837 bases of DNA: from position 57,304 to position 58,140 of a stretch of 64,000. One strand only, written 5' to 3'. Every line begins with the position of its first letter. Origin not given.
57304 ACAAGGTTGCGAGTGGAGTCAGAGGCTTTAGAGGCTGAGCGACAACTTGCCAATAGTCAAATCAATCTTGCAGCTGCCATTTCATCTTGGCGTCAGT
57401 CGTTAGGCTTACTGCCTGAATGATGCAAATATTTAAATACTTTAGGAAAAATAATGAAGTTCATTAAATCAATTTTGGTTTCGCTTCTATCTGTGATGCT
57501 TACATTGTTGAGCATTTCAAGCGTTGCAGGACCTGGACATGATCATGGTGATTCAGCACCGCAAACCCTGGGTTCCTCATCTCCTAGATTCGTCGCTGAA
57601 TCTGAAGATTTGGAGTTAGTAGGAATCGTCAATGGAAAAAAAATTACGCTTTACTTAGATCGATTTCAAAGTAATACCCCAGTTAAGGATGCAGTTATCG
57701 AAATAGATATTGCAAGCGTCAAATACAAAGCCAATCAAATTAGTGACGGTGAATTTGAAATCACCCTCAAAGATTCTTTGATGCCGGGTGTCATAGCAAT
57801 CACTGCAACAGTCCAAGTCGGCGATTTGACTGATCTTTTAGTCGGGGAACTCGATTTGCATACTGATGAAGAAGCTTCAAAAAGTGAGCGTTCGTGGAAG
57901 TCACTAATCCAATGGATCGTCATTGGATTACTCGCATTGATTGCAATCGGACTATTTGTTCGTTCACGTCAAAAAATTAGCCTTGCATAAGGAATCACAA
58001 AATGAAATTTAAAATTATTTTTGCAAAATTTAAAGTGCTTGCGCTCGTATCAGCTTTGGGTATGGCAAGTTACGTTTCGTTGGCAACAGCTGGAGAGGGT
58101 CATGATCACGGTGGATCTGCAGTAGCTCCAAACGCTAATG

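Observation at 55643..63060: Seven-gene HME-RND efflux module with three extra uncharacterised periplasmic components and no regulator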

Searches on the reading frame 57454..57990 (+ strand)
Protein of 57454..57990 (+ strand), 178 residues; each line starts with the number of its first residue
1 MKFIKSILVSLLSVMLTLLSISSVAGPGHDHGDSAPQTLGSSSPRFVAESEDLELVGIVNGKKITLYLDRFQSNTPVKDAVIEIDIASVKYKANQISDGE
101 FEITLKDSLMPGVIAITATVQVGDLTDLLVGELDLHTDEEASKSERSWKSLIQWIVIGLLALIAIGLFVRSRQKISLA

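Call 3: search_protein_families(library=pfam, proteins=[window:57454-57990:+], max_evalue=1)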
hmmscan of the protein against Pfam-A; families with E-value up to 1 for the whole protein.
window:57454-57990:+ (178 aa): 1 family
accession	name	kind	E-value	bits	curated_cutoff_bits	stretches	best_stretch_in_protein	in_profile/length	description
PF21001.2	YqiJ_N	-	0.48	11.1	23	1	114-163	20-69/116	Inner membrane protein YqiJ, N-terminal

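Call 4: search_protein_families(library=ncbifam, proteins=[window:57454-57990:+], max_evalue=1)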
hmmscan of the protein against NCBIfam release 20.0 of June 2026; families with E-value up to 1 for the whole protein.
window:57454-57990:+ (178 aa): 0 families

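Call 13: find_homologous_proteins(query=window:57454-57990:+, max_evalue=0.001)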
Query window:57454-57990:+ (178 aa): 466 proteins with E <= 0.001 among 781 candidates; the best 120 are listed.
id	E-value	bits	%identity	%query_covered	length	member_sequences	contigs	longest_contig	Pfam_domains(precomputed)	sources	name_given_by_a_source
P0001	2.6e-104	364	99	100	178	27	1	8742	-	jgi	-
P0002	5.7e-63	230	62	100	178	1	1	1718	-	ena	-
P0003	1.4e-62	228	61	100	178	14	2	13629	-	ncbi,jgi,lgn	jgi:hypothetical protein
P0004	9.5e-62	226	62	100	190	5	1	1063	-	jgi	jgi:hypothetical protein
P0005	2.4e-61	224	60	100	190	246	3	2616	-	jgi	jgi:hypothetical protein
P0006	4.9e-61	223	60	100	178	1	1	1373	-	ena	-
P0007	2.4e-60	221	60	100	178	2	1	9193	-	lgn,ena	-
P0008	4.8e-60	220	59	100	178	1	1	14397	-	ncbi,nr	ncbi:MAG: hypothetical protein FGM36_08880 [Burkholderiaceae bacterium]|nr:hypothetical protein [Bur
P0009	1.2e-59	219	58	100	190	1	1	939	-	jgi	jgi:hypothetical protein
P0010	1.1e-58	216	60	100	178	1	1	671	-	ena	-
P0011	1.9e-58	215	58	100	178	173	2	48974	-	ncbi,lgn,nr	ncbi:MAG: hypothetical protein EB117_08925 [Betaproteobacteria bacterium]|nr:hypothetical protein [B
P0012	2.0e-58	215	59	98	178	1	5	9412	-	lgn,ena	-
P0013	4.9e-58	214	60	100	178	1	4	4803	-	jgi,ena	jgi:hypothetical protein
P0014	5.2e-58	214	58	100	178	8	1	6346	-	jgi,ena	-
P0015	5.7e-58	213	57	98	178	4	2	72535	-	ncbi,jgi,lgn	jgi:hypothetical protein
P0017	9.3e-58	213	58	100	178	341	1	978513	-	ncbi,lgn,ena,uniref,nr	ncbi:hypothetical protein [Limnohabitans parvus]|uniref:hypothetical protein n=1 Tax=Limnohabitans p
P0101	2.4e-38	150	45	97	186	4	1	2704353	-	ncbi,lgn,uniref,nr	ncbi:MAG: hypothetical protein OHM77_00815 [Candidatus Nitricoxidivorans perseverans]|uniref:Transme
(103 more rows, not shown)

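Call 15: find_encoding_contigs(protein=P0017, flank=10000, max_places=2)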
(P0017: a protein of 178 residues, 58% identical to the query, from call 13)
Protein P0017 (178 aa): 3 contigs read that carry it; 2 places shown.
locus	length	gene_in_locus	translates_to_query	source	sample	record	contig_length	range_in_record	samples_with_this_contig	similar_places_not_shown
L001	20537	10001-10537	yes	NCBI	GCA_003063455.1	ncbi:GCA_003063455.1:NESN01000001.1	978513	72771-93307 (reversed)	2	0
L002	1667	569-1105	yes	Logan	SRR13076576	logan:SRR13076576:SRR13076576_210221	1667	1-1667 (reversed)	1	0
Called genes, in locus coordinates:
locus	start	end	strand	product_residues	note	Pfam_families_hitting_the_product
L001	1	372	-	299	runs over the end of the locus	-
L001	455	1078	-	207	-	PF01612:DNA_pol_A_exo1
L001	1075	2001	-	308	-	PF03193:RsgA_GTPase (weak), PF01926:MMR_HSR1, PF02421:FeoB_N (weak)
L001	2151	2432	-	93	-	PF00216:Bac_DNA_binding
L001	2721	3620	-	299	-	PF11740:KfrA_N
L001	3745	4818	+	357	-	PF00589:Phage_integrase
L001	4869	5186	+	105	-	PF02694:UPF0060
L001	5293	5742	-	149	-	PF00376:MerR, PF13411:MerR_1, PF09278:MerR-DNA-bind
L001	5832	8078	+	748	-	PF00403:HMA, PF00122:E1-E2_ATPase, PF00702:Hydrolase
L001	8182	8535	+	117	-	-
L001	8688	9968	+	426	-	PF02321:OEP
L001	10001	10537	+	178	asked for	-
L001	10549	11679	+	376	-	PF25973:BSH_CzcB (weak), PF25967:RND-MFP_C, PF25975:CzcB_C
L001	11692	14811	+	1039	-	PF00873:ACR_tran, PF02355:SecD_SecF_C (faint), PF03176:MMPL (weak)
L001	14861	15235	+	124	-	-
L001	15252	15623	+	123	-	-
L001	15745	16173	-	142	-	PF02566:OsmC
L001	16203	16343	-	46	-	-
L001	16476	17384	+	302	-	PF00126:HTH_1, PF03466:LysR_substrate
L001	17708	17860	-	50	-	-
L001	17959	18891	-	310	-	PF00126:HTH_1, PF03466:LysR_substrate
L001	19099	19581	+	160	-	-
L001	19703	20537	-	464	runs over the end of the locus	PF13384:HTH_23 (weak), PF01979:Amidohydro_1, PF07969:Amidohydro_3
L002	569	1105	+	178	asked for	-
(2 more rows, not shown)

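Call 16: find_encoding_contigs(protein=P0101, flank=10000, max_places=2)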
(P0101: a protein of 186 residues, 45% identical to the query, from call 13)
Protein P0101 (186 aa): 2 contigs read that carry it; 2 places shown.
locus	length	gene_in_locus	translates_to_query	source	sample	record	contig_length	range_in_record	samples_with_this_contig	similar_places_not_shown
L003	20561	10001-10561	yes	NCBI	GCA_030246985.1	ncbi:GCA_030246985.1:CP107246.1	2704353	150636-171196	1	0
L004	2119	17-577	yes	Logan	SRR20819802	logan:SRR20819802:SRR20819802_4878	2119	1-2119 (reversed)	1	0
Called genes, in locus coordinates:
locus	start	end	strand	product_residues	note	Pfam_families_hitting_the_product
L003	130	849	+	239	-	PF18406:DUF1281_C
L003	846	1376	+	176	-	-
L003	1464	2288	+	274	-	PF08401:ArdcN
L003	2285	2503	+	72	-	-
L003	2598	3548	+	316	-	PF18850:LPD30, PF18847:LPD29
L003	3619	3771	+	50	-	-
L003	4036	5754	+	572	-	PF13708:DUF4942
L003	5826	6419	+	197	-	PF04002:RadC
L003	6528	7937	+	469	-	PF00145:DNA_methylase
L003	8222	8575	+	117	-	-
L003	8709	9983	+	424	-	PF02321:OEP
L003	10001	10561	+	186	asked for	-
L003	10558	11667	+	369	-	PF25967:RND-MFP_C, PF25975:CzcB_C (weak)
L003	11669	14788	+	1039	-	PF00873:ACR_tran, PF02355:SecD_SecF_C (faint), PF03176:MMPL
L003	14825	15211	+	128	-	-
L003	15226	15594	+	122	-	-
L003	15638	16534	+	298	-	PF01545:Cation_efflux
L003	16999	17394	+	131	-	-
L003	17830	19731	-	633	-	PF12482:DUF3701, PF00589:Phage_integrase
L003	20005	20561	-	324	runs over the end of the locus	PF17989:ALP_N, PF21522:MreB-like_C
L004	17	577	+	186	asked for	-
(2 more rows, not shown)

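Call 35: predict_structure(alignment_id=A1)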
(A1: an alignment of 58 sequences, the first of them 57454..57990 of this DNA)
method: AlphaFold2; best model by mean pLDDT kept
length: 178 residues; sequences in the alignment: 58
mean_pLDDT: 80.3   pTM: 0.55
mean pLDDT of the five models: 80.3, 80.1, 79.3, 79.2, 78.0
residues with pLDDT >= 90: 95; 70-90: 36; 50-70: 22; < 50: 25
segments of 3 or more residues with pLDDT < 50: 21-27, 31-40, 139-144
pLDDT, mean of each block of 10 residues (from residue 1): 68 69 48 41 86 96 96 94 96 95 94 96 96 75 56 87 87 61
secondary structure, 60 per line:
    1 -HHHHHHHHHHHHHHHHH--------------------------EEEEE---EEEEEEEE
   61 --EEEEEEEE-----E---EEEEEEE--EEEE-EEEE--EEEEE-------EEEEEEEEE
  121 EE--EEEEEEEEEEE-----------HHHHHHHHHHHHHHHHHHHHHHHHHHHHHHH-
elements in order: H2-18 E45-49 E53-60 E63-70 E80-86 E89-92 E94-97 E100-104 E112-122 E125-135 H147-177

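Call 40: fold_search(model_id=the predicted structure, library=pdb)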
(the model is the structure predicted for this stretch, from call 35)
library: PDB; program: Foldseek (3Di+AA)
matches with E <= 10: 1514; with E <= 0.001: 1
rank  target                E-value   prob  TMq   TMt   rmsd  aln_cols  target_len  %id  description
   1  9ll2_A                6.0e-04  1.00  0.39  0.59   3.8       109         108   16  Crystal structure of the Helicobacter pylori copper resistance determinant CrdA in the apo form (released 2025-11-19)
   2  9ll4_A                1.2e-03  1.00  0.37  0.57   3.6       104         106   16  Crystal structure of the Helicobacter pylori copper resistance determinant CrdA in complex with silver ions in space g (released 2025-11-19)
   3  8uus_B                5.7e-03  1.00  0.34  0.37   4.6       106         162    8  Structure of Serratia proteamaculans antifeeding prophage Fibre foot domain (AfpX13) (released 2025-03-19)
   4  8uut_A                6.4e-03  1.00  0.33  0.46   4.4       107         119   11  Structure of Serratia entomophila antifeeding prophage Fibre foot domain (Afp13) (released 2025-03-19)
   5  8uus_A                1.2e-02  1.00  0.32  0.35   4.3       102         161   10  Structure of Serratia proteamaculans antifeeding prophage Fibre foot domain (AfpX13) (released 2025-03-19)
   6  5t7a_B                1.4e-02  1.00  0.35  0.57   3.8        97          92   12  Crystal structure of Br derivative BhCBM56 (released 2017-08-23)
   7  1b4r_MODEL_1_A        1.9e-02  1.00  0.30  0.57   4.2        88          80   17  PKD DOMAIN 1 FROM HUMAN POLYCYSTEIN-1 (released 1999-01-06)
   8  2yn3_D                2.0e-02  1.00  0.32  0.28  17.1       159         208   11  Structural insight into the giant calcium-binding adhesin SiiE: implications for the adhesion of Salmonella enterica t (released 2013-04-03)
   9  3mlp_A                2.2e-02  0.96  0.28  0.17  18.3       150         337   11  Early B-cell Factor 1 (Ebf1) bound to DNA (released 2010-12-01)
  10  3mlp_E                2.3e-02  1.00  0.23  0.14   6.0        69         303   12  Early B-cell Factor 1 (Ebf1) bound to DNA (released 2010-12-01)
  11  7y8i_D                2.7e-02  0.99  0.31  0.51   7.0       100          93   12  Crystal structure of sDscam FNIII3 domain, isoform alpha7 (released 2023-05-24)
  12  2moq_MODEL_1_A        2.7e-02  0.96  0.31  0.35   8.7       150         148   13  Solution Structure and Molecular determinants of Hemoglobin Binding of the first NEAT Domain of IsdB in Staphy (released 2014-07-02)
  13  1p53_A                2.8e-02  0.98  0.27  0.20   9.8       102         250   11  The Crystal Structure of ICAM-1 D3-D5 fragment (released 2004-05-04)
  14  9hvf_D                3.3e-02  0.91  0.24  0.12   9.5       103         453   14  Native human PPP1R15B-P-eIF2-eIF2B complex (released 2025-11-19)
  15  3n50_E                3.5e-02  0.99  0.23  0.27   6.0        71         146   13  Human Early B-cell factor 3 (EBF3) IPT/TIG and HLHLH domains (released 2010-06-16)
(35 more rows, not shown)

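Call 44: find_related_loci(query=A1, collection=genome_contigs, flank=10000)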
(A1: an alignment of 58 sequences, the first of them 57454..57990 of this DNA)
Query A1 (178 aa) in genome_contigs; peptide patterns used: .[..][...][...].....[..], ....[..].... (x = any residue, [..] = any of these).
493 stretches matched a pattern; 293 encode a relative of the query (tblastn E <= 1e-3); the best 80 are kept; 80 distinct loci.
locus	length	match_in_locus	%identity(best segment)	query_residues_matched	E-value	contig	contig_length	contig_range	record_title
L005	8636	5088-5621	58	1-178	3e-68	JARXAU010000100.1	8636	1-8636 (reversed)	MAG: Rhodoferax sp. isolate D15.bin.5 k141_66364, whole genome shotgun sequence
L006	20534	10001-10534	60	1-178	6e-65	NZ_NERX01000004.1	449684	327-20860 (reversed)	Limnohabitans sp. MMS-10A-192 LimC-MMS-10A-192-C4, whole genome shotgun sequence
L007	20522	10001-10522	57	1-174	3e-65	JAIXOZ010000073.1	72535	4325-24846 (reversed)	MAG: Comamonadaceae bacterium isolate C1_MAG_00046 C1_MAG_00046_000000000174, whole genome shotgun sequence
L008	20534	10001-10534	57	1-178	1e-64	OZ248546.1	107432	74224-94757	Burkholderiaceae bacterium isolate MiE-M12 genome assembly, chromosome: MiE-M12-c7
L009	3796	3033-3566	60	1-178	8e-64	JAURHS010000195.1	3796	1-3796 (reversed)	MAG: Prosthecobacter sp. isolate SFB_657D_100_26 k141_321884_length_3796_cov_14.5491, whole genome shotgun sequence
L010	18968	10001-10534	56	1-178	1e-63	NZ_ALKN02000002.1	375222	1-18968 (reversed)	Limnohabitans sp. Rim28 LimC-Rim28-C2, whole genome shotgun sequence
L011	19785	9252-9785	56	1-178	1e-63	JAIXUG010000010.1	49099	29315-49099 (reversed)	MAG: Comamonadaceae bacterium isolate D1_MAG_00011 pond_D1_MAG_00011_000000000028, whole genome shotgun sequence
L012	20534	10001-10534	61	1-178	4e-63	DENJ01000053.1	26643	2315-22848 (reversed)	MAG TPA_asm: Burkholderiales bacterium UBA2647 UBA2647_contig_347, whole genome shotgun sequence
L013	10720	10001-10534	59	1-178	3e-63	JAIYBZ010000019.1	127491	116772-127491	MAG: Comamonadaceae bacterium isolate E1_MAG_00062 pond_E1_MAG_00062_000000000027, whole genome shotgun sequence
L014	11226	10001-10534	54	1-178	1e-62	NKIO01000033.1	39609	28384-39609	MAG: Comamonadaceae bacterium PBBC2 NODE_884, whole genome shotgun sequence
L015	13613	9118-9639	59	1-174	8e-62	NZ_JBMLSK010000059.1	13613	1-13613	MAG: Roseateles sp. isolate LE_481928 NODE_6424_length_13613_cov_10.307051, whole genome shotgun sequence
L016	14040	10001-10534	56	1-178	4e-62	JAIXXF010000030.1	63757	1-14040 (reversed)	MAG: Comamonadaceae bacterium isolate D4_MAG_00044 pond_D4_MAG_00044_000000000037, whole genome shotgun sequence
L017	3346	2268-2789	55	1-174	5e-61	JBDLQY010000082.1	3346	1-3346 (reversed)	MAG: Pseudomonadota bacterium isolate icacos_2019_sw_WHONDRS-S19S_0094_B_bin.139 scaffold_2047119, whole genome shotgun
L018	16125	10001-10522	56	1-174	1e-60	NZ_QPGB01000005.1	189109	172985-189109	Parvibium lacunae strain KMB9 SC0005, whole genome shotgun sequence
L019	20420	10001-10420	61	1-140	4e-55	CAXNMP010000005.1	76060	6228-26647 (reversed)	MAG: Limnohabitans sp. isolate MsE-30jul19-LR-37 genome assembly, contig: MsE-30jul19-LR-C441, whole genome shotgun sequ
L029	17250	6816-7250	52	25-166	3e-44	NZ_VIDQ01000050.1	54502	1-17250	Azohydromonas aeria strain CFCC 13393 Scaffold50, whole genome shotgun sequence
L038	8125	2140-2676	45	1-175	1e-43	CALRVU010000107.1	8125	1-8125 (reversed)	MAG: Bordetella parapertussis isolate JJ-MAC1KOLB2-402-3-m1-bin332 genome assembly, contig: JJ-MAC1KOLB2-402-C344, whole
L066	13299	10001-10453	50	25-170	2e-42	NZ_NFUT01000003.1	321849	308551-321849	Hydrogenophaga sp. IBVHS2 contig000003, whole genome shotgun sequence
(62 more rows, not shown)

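Call 55: search_solved_structures(query=A1, max_evalue=10, show_alignments=1)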
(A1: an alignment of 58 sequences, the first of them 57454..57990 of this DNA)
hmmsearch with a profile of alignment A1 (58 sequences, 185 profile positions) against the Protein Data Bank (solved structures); distinct sequences matched with E-value up to 10: 1.
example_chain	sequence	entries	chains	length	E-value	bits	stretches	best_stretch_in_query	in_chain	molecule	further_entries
5but_A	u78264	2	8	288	0.014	17.9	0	112-136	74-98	Ktr system potassium uptake protein A,Ktr system potassium uptake protein A | Ktr system potassium uptake protein A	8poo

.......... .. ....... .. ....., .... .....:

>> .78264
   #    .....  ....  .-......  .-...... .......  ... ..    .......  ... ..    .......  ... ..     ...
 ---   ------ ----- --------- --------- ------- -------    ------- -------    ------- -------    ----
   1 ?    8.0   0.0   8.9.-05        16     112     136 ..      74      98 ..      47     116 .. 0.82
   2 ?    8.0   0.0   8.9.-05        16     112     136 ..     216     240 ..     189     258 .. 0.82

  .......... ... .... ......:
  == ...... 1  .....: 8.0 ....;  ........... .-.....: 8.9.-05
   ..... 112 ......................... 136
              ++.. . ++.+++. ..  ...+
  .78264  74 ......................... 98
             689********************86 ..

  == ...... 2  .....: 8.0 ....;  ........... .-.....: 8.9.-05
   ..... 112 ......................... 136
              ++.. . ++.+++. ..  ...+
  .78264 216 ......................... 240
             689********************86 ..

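Call 63: search_protein_representatives(alignment_id=A1)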
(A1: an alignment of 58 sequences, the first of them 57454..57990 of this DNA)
Query: 58 sequences, 185 profile positions. Proteins with E-value up to 0.001 (for the whole library): 1797; up to 1e-10: 1344; up to 1e-30: 262. The best 150 are listed.
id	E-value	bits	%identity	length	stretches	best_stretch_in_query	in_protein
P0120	1.1e-80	285.6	-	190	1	1-185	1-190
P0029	9.9e-78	276.0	-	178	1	1-178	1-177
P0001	2.3e-72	258.5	-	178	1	1-176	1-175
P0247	9.3e-68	243.5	-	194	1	1-185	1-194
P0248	4.0e-66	238.2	-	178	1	1-176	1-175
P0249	6.1e-62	224.5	-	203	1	8-184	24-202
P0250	1.1e-61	223.7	-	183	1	1-178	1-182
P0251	3.9e-61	221.9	-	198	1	5-179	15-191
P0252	1.0e-60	220.5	-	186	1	6-183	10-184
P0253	1.3e-60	220.2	-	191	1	4-185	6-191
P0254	1.7e-60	219.8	-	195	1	9-177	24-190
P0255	4.2e-60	218.5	-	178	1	1-176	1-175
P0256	6.2e-60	218.0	-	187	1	9-180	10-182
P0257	1.1e-59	217.2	-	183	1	1-185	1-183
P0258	5.9e-59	214.8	-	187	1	8-185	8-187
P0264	6.4e-57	208.1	-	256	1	11-181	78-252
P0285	2.2e-52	193.4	-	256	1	7-178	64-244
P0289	1.8e-51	190.4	-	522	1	11-179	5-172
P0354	2.1e-43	164.1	-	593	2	7-180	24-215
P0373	1.6e-41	158.0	-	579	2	6-180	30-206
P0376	6.2e-41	156.0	-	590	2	11-178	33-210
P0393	9.8e-40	152.1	-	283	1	10-123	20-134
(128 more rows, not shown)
